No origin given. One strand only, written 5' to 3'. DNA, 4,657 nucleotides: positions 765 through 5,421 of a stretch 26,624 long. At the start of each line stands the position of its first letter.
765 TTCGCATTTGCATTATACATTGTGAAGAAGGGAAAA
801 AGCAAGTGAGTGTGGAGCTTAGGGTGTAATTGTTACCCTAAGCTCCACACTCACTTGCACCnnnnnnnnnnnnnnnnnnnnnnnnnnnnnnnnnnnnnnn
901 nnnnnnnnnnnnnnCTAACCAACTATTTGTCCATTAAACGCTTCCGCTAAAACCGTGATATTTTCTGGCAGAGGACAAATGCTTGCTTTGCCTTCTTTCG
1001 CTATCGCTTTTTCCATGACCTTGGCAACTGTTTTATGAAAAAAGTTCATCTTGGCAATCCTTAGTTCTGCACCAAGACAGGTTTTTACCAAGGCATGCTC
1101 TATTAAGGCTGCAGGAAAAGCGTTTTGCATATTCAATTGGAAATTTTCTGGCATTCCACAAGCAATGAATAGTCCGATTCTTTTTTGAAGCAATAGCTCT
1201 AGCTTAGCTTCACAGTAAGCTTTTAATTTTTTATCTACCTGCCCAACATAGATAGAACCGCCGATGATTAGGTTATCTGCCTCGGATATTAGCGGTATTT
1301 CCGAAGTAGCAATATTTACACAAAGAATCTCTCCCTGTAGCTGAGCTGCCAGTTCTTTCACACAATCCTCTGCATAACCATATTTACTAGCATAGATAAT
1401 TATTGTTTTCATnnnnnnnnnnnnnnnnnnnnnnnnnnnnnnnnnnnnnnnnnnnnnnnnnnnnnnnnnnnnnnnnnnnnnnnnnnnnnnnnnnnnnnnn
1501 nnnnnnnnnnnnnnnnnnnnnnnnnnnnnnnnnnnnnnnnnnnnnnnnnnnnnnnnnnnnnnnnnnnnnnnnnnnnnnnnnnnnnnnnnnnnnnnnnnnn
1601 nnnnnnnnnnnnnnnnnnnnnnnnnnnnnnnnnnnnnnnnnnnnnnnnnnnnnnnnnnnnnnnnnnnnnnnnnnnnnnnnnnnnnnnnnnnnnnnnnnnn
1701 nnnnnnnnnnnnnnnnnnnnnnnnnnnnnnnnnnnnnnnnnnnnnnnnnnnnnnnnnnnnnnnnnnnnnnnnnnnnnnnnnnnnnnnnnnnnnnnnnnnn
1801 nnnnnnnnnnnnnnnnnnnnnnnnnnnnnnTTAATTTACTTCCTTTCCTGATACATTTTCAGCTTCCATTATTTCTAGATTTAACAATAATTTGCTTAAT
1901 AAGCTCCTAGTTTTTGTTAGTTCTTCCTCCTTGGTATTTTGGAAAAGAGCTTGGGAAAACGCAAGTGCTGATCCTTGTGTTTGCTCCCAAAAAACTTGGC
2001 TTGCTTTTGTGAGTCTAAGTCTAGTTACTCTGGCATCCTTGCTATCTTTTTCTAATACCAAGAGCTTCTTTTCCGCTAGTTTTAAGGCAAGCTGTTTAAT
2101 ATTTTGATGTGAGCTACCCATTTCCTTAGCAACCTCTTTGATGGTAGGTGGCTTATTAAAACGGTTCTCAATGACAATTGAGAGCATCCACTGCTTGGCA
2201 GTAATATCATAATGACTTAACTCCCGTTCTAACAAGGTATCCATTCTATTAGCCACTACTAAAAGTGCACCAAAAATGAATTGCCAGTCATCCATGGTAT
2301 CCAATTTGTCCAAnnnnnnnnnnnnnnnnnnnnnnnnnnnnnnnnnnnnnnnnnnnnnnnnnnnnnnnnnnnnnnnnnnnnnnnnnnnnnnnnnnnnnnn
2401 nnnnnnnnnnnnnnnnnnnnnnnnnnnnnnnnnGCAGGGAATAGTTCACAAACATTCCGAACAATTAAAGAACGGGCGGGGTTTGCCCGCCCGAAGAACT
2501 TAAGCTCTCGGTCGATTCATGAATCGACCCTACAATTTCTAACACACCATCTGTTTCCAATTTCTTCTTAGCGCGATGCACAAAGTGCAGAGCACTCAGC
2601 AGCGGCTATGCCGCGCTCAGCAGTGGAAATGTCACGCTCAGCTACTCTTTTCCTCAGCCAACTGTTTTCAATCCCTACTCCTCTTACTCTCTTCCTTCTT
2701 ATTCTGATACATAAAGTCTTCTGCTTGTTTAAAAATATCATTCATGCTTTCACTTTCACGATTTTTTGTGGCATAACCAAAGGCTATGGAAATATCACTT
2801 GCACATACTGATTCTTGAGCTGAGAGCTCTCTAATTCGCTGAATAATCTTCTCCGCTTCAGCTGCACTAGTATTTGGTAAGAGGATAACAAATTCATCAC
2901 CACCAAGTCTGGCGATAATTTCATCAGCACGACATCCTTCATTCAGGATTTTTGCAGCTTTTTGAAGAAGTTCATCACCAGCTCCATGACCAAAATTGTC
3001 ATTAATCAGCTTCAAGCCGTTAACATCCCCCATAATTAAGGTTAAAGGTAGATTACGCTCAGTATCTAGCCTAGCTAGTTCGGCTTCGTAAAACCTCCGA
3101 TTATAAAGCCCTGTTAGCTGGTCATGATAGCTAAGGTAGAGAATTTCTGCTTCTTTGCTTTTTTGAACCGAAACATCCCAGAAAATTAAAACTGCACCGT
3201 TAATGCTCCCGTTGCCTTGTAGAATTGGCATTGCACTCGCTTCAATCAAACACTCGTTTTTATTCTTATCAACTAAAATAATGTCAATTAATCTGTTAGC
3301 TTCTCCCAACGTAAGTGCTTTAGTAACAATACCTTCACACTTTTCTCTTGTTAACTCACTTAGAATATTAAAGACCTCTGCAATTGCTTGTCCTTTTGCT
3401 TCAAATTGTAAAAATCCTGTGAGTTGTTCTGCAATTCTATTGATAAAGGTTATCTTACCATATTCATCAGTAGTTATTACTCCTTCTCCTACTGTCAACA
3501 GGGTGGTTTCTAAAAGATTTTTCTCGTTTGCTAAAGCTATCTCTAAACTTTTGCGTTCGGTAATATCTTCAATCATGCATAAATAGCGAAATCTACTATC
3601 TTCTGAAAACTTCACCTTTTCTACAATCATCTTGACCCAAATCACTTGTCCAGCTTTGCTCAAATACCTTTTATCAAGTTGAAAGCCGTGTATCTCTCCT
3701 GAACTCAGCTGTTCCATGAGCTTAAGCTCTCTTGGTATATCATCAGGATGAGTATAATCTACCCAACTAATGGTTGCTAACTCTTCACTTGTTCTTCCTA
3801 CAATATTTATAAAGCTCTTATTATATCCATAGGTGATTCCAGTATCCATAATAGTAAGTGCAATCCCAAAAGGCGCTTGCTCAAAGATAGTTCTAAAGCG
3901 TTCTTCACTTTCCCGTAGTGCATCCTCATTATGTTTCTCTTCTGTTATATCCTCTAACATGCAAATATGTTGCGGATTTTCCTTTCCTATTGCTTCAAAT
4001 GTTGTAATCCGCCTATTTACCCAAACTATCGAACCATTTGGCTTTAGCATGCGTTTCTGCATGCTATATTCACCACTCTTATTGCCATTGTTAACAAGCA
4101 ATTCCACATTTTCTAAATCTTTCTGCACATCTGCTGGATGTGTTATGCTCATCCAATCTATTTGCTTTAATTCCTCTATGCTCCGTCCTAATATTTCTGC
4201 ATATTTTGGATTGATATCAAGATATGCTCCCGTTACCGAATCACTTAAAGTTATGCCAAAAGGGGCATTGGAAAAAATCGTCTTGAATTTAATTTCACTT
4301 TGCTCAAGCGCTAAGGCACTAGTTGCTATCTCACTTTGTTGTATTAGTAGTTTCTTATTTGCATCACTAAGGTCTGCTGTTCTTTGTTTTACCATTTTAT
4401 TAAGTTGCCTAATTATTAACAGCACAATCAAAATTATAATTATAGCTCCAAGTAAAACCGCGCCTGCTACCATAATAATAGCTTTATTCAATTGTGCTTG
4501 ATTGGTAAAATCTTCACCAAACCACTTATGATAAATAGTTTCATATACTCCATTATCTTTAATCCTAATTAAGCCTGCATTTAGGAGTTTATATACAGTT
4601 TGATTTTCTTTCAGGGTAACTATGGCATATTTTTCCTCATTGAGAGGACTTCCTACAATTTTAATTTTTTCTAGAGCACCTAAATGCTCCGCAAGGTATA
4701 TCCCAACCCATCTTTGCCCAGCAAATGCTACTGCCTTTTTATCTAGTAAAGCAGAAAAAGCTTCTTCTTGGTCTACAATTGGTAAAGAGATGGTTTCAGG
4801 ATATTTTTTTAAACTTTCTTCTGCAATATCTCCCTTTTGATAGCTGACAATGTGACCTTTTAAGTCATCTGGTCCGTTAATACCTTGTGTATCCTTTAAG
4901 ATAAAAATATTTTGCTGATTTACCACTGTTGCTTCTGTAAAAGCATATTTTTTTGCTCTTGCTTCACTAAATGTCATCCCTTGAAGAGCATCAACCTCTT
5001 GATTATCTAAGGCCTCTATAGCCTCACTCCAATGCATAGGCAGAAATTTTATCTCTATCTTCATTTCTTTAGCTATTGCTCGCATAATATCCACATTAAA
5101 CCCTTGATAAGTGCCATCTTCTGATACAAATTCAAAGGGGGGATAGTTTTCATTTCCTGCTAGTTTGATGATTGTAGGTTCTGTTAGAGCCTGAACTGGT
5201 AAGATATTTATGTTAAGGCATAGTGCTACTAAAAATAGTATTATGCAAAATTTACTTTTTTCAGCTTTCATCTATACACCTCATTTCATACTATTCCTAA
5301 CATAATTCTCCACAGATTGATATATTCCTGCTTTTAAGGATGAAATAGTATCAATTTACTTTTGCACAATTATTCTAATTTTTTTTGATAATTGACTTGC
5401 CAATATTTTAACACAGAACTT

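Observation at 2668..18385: Candidate integrated c-di-GMP/surface-adhesion signalling island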

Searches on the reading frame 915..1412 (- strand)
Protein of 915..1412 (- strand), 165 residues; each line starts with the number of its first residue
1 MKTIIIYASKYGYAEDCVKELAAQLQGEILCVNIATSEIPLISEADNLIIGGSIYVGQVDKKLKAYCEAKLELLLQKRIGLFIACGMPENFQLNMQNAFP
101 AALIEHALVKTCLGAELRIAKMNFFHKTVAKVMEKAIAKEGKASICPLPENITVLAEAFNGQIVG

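Call 4: search_protein_families(library=pfam, proteins=[window:915-1412:-], max_evalue=0.01)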
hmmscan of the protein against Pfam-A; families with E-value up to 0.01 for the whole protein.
window:915-1412:- (165 aa): 3 families
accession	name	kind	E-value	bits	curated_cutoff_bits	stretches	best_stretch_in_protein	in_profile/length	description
PF12724.12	Flavodoxin_5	-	2.9e-19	70.3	27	1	4-136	1-137/145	Flavodoxin domain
PF12641.12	Flavodoxin_3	-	0.0007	19.9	27.5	1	5-89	2-81/160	Flavodoxin domain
PF00258.30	Flavodoxin_1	-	0.0016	19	25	1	5-64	1-66/143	Flavodoxin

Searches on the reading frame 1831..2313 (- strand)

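Call 4: search_protein_families(library=pfam, proteins=[window:1831-2313:-], max_evalue=0.01)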
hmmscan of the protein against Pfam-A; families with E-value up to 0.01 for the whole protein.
window:1831-2313:- (160 aa): 3 families
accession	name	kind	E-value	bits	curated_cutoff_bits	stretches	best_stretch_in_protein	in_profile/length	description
PF12802.13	MarR_2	-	3e-05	24.5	27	1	36-95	2-60/61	MarR family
PF04545.22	Sigma70_r4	-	0.0017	18.3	24.1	1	47-75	12-40/50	Sigma-70, region 4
PF21984.2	DnaD_N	-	0.0099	16.5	27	1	53-96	33-76/101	DnaD N-terminal domain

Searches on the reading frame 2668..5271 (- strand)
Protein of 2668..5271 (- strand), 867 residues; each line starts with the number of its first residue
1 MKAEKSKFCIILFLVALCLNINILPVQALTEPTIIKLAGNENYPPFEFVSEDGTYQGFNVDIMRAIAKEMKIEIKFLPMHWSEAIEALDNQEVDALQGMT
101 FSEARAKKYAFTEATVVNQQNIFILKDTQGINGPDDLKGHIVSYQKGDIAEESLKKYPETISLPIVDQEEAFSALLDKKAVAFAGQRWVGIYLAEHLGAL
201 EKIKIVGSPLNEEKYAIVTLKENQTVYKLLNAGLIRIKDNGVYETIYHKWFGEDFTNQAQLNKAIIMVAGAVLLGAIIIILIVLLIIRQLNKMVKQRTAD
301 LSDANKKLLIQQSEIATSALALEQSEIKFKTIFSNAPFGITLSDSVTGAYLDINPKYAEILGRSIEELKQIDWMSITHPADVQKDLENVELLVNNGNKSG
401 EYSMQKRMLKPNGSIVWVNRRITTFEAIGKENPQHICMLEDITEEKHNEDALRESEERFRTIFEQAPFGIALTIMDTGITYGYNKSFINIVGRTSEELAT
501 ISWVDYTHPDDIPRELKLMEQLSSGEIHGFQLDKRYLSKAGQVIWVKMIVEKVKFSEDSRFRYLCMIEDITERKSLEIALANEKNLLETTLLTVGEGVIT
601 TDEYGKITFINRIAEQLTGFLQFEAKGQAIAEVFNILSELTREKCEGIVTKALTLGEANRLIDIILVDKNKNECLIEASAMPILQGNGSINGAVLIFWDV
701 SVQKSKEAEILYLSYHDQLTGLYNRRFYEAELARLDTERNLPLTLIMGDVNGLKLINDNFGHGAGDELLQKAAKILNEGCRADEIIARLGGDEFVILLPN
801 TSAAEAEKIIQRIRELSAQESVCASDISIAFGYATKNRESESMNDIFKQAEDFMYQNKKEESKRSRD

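Call 3: search_protein_families(library=pfam, proteins=[window:2668-5271:-], max_evalue=0.01)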
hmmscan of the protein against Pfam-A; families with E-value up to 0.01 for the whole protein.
window:2668-5271:- (867 aa): 9 families
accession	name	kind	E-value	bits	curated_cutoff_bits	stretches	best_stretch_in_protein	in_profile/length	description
PF00990.26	GGDEF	-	3.2e-36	125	23.8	1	715-863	2-160/161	Diguanylate cyclase, GGDEF domain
PF00497.25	SBP_bac_3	-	3.7e-34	117.8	26.4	1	35-253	1-132/132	Bacterial extracellular solute-binding proteins, family 3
PF13426.13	PAS_9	-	1.8e-29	102.5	27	3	469-572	3-103/103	PAS domain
PF00989.32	PAS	-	2.3e-22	79.5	22.6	3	590-700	6-113/113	PAS fold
PF08447.18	PAS_3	-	2.6e-22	79.3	25.6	2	351-425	2-75/89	PAS fold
PF13188.13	PAS_8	-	4.8e-17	61.6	21.8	2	328-382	2-55/65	PAS domain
PF08448.16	PAS_4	-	2.1e-10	41.2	23.1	1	596-703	6-108/110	PAS fold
PF17853.6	GGDEF_2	-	0.0037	17.9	24.5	0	738-832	18-94/116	GGDEF-like domain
PF01170.24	UPF0020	-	0.0062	16.7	22.3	0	291-346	86-139/197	RMKL-like, methyltransferase domain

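Call 85: search_protein_families(library=ncbifam, proteins=[window:2668-5271:-], max_evalue=0.001)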
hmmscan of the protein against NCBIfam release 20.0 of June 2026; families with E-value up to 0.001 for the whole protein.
window:2668-5271:- (867 aa): 45 families (the best 25 are shown)
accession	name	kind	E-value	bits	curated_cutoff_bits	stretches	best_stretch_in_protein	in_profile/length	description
NF007298.0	PRK09776.1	equivalog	1.3e-94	318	1135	3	562-858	532-835/1111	diguanylate cyclase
TIGR00229.1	sensory_box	domain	5.8e-46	155.7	22.9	3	453-579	1-125/126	PAS domain S-box protein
NF053781.1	cdiGMPphdstlr2612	equivalog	6.7e-38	130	1600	2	714-864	840-998/1268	Tlr1612 family c-di-GMP phosphodiesterase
TIGR00254.1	GGDEF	domain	2.5e-36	124.9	37.4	1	713-864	4-163/168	diguanylate cyclase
NF007423.1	PRK09966.1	equivalog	4.2e-33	114.8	325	1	704-858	229-390/390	diguanylate cyclase DgcN/YfiN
NF007135.0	PRK09581.1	equivalog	1.1e-32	113.4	474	1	711-861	289-448/457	PleD family two-component system response regulator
TIGR01096.1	3A0103s03R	subfamily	2e-32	112.7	256.35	1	15-251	6-250/250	lysine/arginine/ornithine ABC transporter substrate-binding protein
NF038266.1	diguan_SiaD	equivalog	3e-31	108.7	290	1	709-860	89-247/252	biofilm regulation diguanylate cyclase SiaD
NF007380.0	PRK09894.1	equivalog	9.6e-29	100.7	256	1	702-859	117-278/296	diguanylate cyclase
NF007029.0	PRK09495.1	equivalog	2.4e-27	96.3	303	1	27-254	21-246/248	glutamine ABC transporter substrate-binding protein GlnH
NF040885.1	diguan_DgcJ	equivalog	1.5e-26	93.3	500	1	716-864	343-492/493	diguanylate cyclase DgcJ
NF008426.0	PRK11260.1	equivalog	7e-25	87.8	312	1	36-256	44-265/266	cystine ABC transporter substrate-binding protein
NF041606.1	dguan_cyc_DgcA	equivalog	1.4e-24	86.7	370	1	710-861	174-332/340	diguanylate cyclase DgcA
NF045675.1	PhdiestaseDibA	equivalog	3.9e-24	85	980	1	582-860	79-356/623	phosphodiesterase DibA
NF007474.0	PRK10060.1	equivalog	6e-24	84.2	782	1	594-862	120-389/663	cyclic di-GMP phosphodiesterase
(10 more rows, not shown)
